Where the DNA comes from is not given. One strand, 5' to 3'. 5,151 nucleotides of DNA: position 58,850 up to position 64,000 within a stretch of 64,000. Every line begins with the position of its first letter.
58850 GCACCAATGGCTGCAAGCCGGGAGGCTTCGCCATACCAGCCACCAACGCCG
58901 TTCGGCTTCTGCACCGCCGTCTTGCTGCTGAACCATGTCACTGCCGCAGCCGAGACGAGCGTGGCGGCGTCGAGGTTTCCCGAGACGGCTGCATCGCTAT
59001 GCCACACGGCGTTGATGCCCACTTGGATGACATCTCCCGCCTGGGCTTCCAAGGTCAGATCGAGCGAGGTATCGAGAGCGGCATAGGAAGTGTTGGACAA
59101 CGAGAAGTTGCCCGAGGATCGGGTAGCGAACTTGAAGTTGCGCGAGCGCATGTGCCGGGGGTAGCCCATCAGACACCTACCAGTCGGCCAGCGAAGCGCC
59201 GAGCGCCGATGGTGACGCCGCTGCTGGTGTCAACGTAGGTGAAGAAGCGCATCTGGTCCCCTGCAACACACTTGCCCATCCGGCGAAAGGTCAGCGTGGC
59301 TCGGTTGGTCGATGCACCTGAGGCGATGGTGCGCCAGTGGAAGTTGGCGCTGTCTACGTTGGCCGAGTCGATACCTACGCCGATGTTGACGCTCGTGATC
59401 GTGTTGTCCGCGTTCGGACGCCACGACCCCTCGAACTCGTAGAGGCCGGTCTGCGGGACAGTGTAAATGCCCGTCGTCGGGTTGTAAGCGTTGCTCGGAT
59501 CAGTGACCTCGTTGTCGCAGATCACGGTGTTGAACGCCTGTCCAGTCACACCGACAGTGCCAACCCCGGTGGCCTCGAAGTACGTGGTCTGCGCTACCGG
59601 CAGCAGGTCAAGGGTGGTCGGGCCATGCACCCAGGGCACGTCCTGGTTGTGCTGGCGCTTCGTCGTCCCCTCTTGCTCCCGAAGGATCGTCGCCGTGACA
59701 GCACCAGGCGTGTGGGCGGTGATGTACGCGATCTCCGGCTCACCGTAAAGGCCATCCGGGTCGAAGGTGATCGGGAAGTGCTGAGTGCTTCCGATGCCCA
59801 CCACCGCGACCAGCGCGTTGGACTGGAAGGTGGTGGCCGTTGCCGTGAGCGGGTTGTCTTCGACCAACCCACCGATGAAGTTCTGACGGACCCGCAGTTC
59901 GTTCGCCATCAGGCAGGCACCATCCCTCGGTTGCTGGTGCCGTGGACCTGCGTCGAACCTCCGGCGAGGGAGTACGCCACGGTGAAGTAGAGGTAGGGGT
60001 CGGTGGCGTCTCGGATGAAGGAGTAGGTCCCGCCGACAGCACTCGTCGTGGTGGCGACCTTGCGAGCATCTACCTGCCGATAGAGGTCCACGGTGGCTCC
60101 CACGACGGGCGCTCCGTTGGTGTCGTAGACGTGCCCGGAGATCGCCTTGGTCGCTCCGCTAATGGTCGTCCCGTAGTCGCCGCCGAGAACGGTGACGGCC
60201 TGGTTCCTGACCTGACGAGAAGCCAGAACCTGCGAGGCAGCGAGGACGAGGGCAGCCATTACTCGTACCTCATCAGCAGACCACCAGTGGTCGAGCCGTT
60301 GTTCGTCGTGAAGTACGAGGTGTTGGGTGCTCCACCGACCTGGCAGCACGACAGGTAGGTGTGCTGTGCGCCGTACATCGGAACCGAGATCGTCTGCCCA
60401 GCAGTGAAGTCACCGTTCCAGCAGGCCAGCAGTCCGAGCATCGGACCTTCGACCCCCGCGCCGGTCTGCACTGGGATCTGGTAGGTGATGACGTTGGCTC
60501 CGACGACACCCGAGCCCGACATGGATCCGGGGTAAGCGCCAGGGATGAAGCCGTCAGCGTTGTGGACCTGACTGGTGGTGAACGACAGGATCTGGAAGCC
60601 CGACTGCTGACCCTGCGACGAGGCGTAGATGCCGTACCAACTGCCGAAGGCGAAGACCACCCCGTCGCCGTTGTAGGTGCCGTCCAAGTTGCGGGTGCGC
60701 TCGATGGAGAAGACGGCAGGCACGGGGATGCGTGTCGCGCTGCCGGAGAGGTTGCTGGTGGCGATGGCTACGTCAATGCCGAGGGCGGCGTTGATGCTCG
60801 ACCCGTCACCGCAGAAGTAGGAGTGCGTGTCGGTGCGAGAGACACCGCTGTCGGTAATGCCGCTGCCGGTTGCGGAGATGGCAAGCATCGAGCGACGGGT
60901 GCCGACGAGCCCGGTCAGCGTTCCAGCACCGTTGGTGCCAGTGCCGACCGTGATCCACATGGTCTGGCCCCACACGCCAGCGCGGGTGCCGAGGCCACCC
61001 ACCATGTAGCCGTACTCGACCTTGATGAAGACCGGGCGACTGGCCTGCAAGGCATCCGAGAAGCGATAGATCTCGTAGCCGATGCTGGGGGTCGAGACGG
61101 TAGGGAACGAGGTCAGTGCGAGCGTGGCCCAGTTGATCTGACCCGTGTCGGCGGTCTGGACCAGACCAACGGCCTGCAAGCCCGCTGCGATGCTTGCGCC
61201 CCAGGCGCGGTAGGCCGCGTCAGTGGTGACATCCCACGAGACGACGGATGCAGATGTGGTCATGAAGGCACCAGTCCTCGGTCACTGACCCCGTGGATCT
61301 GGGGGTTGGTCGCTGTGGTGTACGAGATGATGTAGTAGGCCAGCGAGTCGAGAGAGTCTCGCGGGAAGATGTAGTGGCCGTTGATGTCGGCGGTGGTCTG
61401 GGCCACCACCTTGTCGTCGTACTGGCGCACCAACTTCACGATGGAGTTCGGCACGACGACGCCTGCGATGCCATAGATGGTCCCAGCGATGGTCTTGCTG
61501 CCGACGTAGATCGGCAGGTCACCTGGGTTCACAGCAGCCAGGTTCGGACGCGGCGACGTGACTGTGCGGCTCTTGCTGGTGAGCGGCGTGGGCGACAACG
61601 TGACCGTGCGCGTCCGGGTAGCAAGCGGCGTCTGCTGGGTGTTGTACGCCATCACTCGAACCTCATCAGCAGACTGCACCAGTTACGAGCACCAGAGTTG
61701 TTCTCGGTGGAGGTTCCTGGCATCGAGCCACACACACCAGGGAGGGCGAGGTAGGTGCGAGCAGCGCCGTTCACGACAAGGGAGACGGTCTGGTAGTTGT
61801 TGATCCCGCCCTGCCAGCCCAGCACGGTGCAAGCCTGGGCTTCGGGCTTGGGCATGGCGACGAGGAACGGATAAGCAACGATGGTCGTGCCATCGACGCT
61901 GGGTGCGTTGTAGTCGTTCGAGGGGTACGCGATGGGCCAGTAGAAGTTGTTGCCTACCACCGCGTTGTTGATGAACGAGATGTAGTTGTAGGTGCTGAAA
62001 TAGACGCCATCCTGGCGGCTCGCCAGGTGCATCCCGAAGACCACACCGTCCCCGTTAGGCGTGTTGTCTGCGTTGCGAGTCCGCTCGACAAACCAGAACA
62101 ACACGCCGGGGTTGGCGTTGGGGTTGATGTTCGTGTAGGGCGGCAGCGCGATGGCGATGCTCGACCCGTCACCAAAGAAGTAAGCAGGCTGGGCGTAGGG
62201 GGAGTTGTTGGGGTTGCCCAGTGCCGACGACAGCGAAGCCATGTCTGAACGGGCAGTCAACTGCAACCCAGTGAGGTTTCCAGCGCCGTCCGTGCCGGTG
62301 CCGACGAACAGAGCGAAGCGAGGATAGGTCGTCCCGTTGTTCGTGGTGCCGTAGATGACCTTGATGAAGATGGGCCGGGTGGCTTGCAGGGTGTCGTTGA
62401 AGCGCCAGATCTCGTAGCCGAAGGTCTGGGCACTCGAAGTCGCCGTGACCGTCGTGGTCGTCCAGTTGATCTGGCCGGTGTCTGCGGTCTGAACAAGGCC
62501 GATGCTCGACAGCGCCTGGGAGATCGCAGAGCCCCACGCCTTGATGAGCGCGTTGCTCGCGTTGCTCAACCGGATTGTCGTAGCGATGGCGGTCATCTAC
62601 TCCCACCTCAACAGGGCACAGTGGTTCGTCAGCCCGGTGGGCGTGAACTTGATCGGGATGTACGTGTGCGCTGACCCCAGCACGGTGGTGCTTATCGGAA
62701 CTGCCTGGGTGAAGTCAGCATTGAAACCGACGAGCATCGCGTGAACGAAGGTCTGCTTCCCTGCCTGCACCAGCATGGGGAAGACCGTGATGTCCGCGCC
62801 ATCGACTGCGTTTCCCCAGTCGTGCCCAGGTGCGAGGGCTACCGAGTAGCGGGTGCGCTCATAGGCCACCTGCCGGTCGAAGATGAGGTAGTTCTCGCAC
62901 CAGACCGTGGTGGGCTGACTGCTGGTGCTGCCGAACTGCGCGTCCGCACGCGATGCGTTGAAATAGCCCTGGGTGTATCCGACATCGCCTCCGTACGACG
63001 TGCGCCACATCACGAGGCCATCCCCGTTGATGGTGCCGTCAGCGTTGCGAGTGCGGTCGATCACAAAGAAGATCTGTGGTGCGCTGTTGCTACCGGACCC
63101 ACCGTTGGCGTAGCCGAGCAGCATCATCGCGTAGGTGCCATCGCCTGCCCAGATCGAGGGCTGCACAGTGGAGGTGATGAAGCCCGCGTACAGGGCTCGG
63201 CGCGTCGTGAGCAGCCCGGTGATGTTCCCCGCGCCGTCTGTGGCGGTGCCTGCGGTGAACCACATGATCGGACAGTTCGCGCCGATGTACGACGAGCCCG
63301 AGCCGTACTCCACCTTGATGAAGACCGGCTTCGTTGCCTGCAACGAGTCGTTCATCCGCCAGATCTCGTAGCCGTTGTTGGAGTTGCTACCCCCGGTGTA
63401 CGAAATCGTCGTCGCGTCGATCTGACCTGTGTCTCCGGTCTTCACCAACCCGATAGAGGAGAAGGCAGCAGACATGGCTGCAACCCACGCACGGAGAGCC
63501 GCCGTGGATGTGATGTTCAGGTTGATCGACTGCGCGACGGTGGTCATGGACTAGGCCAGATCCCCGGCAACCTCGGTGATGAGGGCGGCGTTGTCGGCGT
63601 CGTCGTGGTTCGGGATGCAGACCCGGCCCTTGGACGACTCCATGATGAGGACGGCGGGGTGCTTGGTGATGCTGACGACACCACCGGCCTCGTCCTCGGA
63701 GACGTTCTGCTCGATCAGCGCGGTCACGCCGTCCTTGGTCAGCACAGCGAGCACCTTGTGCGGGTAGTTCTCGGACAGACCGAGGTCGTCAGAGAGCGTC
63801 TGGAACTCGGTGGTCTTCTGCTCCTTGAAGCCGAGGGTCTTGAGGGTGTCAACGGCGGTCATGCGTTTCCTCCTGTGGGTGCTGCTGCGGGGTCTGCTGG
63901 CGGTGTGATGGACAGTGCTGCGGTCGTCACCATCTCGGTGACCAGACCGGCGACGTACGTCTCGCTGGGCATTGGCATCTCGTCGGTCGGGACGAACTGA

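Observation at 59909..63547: Tandem array of three diverged paralogues interleaved with two mini prealbumin-like genes at the head of the tail module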

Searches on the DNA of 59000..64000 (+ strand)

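Call 5: search_dna_similar(query=window:59000-64000:+, collection=phages, mode=distant, max_rows=20)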
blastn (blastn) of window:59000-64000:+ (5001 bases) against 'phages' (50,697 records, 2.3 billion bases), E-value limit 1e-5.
No match.

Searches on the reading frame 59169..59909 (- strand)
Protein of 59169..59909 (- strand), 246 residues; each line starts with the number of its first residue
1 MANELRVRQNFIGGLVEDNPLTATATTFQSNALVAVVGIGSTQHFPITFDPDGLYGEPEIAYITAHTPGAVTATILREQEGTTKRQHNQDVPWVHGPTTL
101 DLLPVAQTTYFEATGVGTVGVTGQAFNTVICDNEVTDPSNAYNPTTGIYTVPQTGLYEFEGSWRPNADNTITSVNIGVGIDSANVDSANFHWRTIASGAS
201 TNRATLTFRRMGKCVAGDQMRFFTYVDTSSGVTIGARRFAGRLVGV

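Call 3: search_protein_families(library=pfam, proteins=[window:59169-59909:-], max_evalue=1)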
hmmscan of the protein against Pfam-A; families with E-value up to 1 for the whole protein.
window:59169-59909:- (246 aa): 1 family
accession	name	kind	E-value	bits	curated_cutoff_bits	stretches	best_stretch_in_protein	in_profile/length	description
PF00386.27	C1q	-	0.00044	20.9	23.7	1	124-164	14-54/127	C1q domain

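Call 4: search_protein_families(library=phrogs, proteins=[window:59169-59909:-], max_evalue=0.1)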
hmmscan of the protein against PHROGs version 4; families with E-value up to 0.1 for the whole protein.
window:59169-59909:- (246 aa): 3 families
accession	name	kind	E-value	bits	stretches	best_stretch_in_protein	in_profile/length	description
phrog_35360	-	tail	2.6e-08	34.5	1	105-236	116-250/260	tail fiber protein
phrog_15750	-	unknown function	2.4e-06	28.8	1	108-230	30-150/168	-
phrog_13286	-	tail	0.025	13.9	1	117-244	534-656/662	tail protein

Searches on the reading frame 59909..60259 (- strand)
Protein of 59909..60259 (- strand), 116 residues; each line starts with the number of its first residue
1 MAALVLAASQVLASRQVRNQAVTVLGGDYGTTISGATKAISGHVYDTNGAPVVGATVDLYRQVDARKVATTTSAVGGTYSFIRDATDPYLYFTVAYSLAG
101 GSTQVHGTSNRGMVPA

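Call 49: find_homologous_proteins(query=window:59909-60259:-, max_evalue=0.001)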
Query window:59909-60259:- (116 aa): 5 proteins with E <= 0.001 among 22 candidates.
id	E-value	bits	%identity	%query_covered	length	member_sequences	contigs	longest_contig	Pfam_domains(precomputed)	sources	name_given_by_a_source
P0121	1.3e-65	236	100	100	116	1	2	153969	PF13620.13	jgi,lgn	jgi:hypothetical protein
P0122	3.0e-28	116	69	80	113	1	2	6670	PF13620.13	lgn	-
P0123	1.0e-25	108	60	85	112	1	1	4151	PF13620.13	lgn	-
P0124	5.1e-23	99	66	68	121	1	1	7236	PF13620.13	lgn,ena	-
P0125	5.0e-20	89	63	67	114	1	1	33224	PF13620.13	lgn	-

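Call 51: find_encoding_contigs(protein=P0125, flank=10000, max_places=1)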
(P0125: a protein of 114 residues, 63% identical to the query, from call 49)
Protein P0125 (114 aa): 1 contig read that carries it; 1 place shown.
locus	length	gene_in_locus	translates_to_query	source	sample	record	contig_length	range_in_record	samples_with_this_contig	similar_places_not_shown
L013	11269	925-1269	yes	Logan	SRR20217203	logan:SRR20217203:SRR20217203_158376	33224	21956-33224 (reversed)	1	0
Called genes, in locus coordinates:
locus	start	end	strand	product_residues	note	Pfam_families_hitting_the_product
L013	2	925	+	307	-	?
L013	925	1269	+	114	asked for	PF13620:CarboxypepD_reg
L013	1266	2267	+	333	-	-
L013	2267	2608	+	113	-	-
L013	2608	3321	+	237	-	-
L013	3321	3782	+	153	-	-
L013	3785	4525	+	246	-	PF13385:Laminin_G_3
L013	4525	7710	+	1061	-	PF13385:Laminin_G_3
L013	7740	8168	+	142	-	-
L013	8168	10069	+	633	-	PF04865:Baseplate_J, PF26079:Baseplate_J_C (weak)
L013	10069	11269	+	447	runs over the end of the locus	PF23970:DUF7297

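Call 62: predict_structure(alignment_id=A4)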
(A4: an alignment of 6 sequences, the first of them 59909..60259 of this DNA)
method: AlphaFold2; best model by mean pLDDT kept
length: 116 residues; sequences in the alignment: 6
mean_pLDDT: 61.7   pTM: 0.53
mean pLDDT of the five models: 61.7, 59.7, 58.8, 57.9, 55.0
residues with pLDDT >= 90: 0; 70-90: 54; 50-70: 18; < 50: 44
segments of 3 or more residues with pLDDT < 50: 1-35, 108-116
pLDDT, mean of each block of 10 residues (from residue 1): 36 35 38 56 80 84 81 86 71 72 53 38
secondary structure, 60 per line:
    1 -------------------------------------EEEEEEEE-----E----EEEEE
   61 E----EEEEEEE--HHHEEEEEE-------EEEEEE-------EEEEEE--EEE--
elements in order: E38-45 E56-61 E66-72 E78-83 E91-96 E104-109 E112-114

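Call 65: search_protein_families(library=pfam, proteins=[L013:2608-3318:+, L013:3321-3779:+], max_evalue=0.01)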
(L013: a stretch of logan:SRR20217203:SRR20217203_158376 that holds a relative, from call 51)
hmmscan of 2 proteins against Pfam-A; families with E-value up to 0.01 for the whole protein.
L013:2608-3318:+ (237 aa): 0 families

L013:3321-3779:+ (153 aa): 0 families

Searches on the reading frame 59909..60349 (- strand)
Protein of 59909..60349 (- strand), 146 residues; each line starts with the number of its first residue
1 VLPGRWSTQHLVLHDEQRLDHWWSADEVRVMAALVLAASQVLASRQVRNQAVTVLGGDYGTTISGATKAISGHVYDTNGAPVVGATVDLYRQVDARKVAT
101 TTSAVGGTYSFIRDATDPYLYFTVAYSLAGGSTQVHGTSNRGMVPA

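Call 3: search_protein_families(library=pfam, proteins=[window:59909-60349:-], max_evalue=1)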
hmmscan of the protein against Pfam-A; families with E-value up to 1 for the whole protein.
window:59909-60349:- (146 aa): 5 families
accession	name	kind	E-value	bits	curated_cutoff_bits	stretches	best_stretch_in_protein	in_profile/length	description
PF13620.12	CarboxypepD_reg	-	1.7e-06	28.7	32.3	1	70-119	2-50/82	Carboxypeptidase regulatory-like domain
PF00775.27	Dioxygenase_C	-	0.026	14.4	27.3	1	62-92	24-54/182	Dioxygenase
PF17210.9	SdrD_B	-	0.03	14.9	29.7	1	76-114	18-55/112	SdrD B-like domain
PF06900.16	DUF1270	-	0.14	13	27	1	118-131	24-37/53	Protein of unknown function (DUF1270)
PF01077.27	NIR_SIR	-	0.23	11.4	27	1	52-97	82-127/158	Nitrite and sulphite reductase 4Fe-4S domain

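Call 4: search_protein_families(library=phrogs, proteins=[window:59909-60349:-], max_evalue=0.1)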
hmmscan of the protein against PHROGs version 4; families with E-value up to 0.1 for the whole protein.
window:59909-60349:- (146 aa): 3 families
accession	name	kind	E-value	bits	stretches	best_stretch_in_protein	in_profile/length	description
phrog_27013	-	unknown function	0.0092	17.2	1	69-128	24-80/95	-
phrog_24915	-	unknown function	0.033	15.6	1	118-130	2-14/31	-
phrog_26783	-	unknown function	0.077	13.9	1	54-126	22-92/124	-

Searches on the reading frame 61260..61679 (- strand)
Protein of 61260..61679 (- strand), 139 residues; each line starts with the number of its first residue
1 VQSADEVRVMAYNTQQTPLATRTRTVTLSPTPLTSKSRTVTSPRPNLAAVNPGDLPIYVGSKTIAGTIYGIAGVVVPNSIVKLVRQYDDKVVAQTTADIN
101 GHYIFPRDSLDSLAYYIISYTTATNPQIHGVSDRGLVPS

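Call 3: search_protein_families(library=pfam, proteins=[window:61260-61679:-], max_evalue=1)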
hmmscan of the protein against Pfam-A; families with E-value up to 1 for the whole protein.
window:61260-61679:- (139 aa): 2 families
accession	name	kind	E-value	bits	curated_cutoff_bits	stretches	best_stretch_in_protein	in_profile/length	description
PF17210.9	SdrD_B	-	0.019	15.6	29.7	1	70-118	23-63/112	SdrD B-like domain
PF13620.12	CarboxypepD_reg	-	0.027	15.2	32.3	1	63-106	1-43/82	Carboxypeptidase regulatory-like domain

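Call 4: search_protein_families(library=phrogs, proteins=[window:61260-61679:-], max_evalue=0.1)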
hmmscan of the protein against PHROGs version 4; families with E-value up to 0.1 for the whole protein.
window:61260-61679:- (139 aa): 2 families
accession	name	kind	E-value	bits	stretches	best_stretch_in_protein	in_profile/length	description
phrog_27013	-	unknown function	0.046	15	1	72-121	32-79/95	-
phrog_3914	-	tail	0.047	14.7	1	52-100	42-94/114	tail assembly chaperone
